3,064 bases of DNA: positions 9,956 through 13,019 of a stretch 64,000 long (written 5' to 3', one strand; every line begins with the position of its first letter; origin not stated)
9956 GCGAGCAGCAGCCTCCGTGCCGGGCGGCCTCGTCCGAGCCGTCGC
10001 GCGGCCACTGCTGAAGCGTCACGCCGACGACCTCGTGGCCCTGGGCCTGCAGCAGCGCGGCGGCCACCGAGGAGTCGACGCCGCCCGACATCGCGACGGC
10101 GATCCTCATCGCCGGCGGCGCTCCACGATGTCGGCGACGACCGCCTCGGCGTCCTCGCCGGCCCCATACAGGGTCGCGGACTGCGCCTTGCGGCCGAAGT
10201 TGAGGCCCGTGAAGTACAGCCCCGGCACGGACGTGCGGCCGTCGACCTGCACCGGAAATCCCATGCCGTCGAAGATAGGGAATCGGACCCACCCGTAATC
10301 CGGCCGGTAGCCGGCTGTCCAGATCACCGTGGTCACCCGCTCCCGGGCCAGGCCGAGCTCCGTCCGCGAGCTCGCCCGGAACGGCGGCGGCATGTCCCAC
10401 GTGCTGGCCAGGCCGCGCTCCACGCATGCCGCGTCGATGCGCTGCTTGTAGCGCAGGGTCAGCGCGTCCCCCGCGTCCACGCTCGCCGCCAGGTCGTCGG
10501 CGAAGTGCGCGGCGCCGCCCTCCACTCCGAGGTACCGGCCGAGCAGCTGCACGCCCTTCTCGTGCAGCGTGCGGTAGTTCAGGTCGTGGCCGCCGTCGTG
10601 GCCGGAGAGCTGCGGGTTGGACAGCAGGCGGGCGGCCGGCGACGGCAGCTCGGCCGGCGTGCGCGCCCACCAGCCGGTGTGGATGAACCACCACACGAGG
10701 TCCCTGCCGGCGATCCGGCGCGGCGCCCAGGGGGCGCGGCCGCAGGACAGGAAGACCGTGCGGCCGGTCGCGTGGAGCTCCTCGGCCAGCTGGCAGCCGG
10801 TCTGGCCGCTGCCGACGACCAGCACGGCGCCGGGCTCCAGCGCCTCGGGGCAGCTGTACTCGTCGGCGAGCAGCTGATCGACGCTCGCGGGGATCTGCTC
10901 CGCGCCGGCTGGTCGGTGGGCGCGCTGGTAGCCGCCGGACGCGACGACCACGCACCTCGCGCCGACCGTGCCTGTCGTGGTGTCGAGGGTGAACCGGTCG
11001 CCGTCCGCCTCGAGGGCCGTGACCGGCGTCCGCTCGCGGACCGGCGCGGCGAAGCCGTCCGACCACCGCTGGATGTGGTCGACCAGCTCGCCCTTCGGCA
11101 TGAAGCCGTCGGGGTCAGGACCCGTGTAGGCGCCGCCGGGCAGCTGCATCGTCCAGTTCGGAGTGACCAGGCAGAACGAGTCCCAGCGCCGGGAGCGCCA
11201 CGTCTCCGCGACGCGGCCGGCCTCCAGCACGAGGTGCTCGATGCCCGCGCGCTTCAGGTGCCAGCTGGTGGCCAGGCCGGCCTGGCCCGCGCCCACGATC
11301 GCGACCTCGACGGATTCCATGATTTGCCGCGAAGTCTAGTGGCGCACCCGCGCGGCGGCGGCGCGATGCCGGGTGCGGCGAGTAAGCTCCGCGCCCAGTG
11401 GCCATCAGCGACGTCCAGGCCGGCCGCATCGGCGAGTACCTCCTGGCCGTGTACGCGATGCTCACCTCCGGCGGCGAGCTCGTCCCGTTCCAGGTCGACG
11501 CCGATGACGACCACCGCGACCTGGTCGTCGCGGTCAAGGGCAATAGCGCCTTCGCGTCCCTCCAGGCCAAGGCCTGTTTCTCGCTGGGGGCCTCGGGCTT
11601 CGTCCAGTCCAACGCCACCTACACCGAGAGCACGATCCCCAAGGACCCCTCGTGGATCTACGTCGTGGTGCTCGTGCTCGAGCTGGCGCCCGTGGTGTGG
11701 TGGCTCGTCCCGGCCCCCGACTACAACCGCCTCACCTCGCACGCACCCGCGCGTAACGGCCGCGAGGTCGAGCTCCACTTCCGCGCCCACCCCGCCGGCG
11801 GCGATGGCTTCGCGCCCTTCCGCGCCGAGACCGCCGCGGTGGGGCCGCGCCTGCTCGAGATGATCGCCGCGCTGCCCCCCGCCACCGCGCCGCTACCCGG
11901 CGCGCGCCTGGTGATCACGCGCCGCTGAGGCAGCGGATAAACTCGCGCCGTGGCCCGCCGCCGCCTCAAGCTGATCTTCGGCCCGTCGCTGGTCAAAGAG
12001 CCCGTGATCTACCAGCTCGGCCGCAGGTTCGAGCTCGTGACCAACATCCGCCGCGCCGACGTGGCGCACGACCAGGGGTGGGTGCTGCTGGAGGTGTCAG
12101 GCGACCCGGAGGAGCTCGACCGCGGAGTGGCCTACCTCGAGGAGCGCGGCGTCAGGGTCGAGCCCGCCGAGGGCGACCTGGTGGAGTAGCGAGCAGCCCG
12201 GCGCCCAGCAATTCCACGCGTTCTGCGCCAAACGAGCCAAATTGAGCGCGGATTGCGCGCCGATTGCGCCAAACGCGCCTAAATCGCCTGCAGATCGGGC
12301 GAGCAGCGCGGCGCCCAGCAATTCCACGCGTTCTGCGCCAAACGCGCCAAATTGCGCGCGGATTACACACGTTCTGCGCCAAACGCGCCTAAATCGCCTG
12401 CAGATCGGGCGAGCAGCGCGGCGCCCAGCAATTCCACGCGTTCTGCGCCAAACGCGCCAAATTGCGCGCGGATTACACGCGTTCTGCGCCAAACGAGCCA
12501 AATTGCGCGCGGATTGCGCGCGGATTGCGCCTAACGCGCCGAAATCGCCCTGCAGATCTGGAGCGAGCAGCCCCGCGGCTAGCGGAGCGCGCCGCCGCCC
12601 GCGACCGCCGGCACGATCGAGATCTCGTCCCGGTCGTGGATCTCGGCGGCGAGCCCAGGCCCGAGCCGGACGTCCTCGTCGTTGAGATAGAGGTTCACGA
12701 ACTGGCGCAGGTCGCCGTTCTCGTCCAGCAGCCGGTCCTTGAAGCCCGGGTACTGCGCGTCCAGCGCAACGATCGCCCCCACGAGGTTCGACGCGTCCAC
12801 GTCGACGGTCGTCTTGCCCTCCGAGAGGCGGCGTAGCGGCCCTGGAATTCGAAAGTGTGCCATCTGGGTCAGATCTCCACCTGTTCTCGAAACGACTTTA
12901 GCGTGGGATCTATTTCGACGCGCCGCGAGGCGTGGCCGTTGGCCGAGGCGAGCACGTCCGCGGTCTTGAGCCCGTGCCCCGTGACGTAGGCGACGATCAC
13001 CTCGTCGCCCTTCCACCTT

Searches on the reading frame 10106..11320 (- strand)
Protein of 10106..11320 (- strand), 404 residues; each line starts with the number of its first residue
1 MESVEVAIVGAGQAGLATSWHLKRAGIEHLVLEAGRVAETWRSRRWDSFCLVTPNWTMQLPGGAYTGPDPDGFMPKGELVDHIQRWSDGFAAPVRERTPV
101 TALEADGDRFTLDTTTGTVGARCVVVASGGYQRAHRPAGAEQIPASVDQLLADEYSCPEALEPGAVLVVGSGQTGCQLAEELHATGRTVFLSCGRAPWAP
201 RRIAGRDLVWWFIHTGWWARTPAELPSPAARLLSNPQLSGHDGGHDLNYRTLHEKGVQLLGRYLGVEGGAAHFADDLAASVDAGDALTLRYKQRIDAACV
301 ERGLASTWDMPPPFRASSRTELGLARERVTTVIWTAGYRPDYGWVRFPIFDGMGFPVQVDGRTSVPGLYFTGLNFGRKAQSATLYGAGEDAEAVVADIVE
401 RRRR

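Call 91: search_protein_families(library=pfam, proteins=[window:10106-11320:-], max_evalue=0.001)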
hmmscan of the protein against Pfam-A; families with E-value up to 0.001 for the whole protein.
window:10106-11320:- (404 aa): 10 families
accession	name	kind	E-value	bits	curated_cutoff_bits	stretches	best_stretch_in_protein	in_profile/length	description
PF13738.12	Pyr_redox_3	-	1.1e-19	71.3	30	1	8-200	2-201/305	Pyridine nucleotide-disulphide oxidoreductase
PF07992.20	Pyr_redox_2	-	6.7e-13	49.1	26.1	1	5-189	2-168/291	Pyridine nucleotide-disulphide oxidoreductase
PF01266.30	DAO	-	8.8e-11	42.3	27.9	1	6-40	2-39/353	FAD dependent oxidoreductase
PF01494.25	FAD_binding_3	-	6.8e-08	32.6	22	1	4-35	2-33/349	FAD binding domain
PF13450.12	NAD_binding_8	-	3.4e-07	30.9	21.9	1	8-36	1-29/68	NAD(P)-binding Rossmann-like domain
PF00743.25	FMO-like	-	8.5e-06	24.9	22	1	125-206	143-226/532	Flavin-binding monooxygenase-like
PF03486.20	HI0933_like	-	8e-05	22.6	50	0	5-36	2-33/244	HI0933-like protein Rossmann domain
PF05834.18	Lycopene_cycl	-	0.00026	20.6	23.4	0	6-38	2-36/380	Lycopene cyclase protein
PF00899.27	ThiF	-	0.00041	20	28.1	0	161-186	18-43/238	ThiF family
PF01593.30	Amino_oxidase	-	0.00065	19.5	19.8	0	14-35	2-23/443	Flavin containing amine oxidoreductase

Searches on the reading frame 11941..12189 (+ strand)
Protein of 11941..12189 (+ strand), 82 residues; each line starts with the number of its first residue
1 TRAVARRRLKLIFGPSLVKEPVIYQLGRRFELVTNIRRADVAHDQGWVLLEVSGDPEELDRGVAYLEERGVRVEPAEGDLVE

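Call 23: search_protein_families(library=pfam, proteins=[window:11941-12189:+], max_evalue=0.01)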
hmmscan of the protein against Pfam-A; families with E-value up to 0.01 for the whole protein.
window:11941-12189:+ (82 aa): 1 family
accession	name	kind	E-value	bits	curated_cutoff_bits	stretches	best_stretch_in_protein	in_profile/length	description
PF09383.16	NIL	-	1.1e-15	57.7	24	1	7-74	1-72/73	NIL domain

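Call 33: find_encoding_contigs(protein=window:11950-12189:+, flank=10000, max_places=10)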
Protein window:11950-12189:+ (79 aa): 2 contigs read that carry it; 2 places shown.
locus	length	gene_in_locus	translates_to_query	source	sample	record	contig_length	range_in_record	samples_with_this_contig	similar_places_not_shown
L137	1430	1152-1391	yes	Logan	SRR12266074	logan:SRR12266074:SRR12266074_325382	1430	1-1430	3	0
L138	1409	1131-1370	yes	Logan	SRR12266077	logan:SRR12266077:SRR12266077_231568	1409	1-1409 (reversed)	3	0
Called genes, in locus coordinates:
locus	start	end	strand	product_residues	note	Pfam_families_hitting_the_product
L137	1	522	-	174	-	?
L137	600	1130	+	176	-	-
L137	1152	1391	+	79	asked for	PF09383:NIL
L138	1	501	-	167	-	?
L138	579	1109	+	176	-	-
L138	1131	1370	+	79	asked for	PF09383:NIL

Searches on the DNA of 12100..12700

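Call 75: search_rna_families(source=window, start=12100, end=12700, threshold=evalue, max_evalue=1)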
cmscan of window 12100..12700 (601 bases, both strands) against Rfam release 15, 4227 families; matches with E-value up to 1: 0.
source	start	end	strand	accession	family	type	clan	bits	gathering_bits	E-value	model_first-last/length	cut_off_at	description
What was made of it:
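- On Any Rfam RNA family: No hit at E<=1 on locus A (call 75).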

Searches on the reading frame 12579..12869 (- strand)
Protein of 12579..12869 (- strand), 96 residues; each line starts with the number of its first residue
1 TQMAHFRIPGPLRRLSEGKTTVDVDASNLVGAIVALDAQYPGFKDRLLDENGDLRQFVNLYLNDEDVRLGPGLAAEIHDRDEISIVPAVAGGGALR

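Call 23: search_protein_families(library=pfam, proteins=[window:12579-12869:-], max_evalue=0.01)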
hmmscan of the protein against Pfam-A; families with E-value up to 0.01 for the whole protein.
window:12579-12869:- (96 aa): 1 family
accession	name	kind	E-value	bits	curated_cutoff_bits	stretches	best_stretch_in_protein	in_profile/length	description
PF02597.26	ThiS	-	2.9e-12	47.4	22.5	1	7-92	2-76/76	ThiS family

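Call 93: find_encoding_contigs(protein=window:12579-12857:-, flank=4000, max_places=10)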
Protein window:12579-12857:- (92 aa): no gene with exactly this product is on record in the collection.
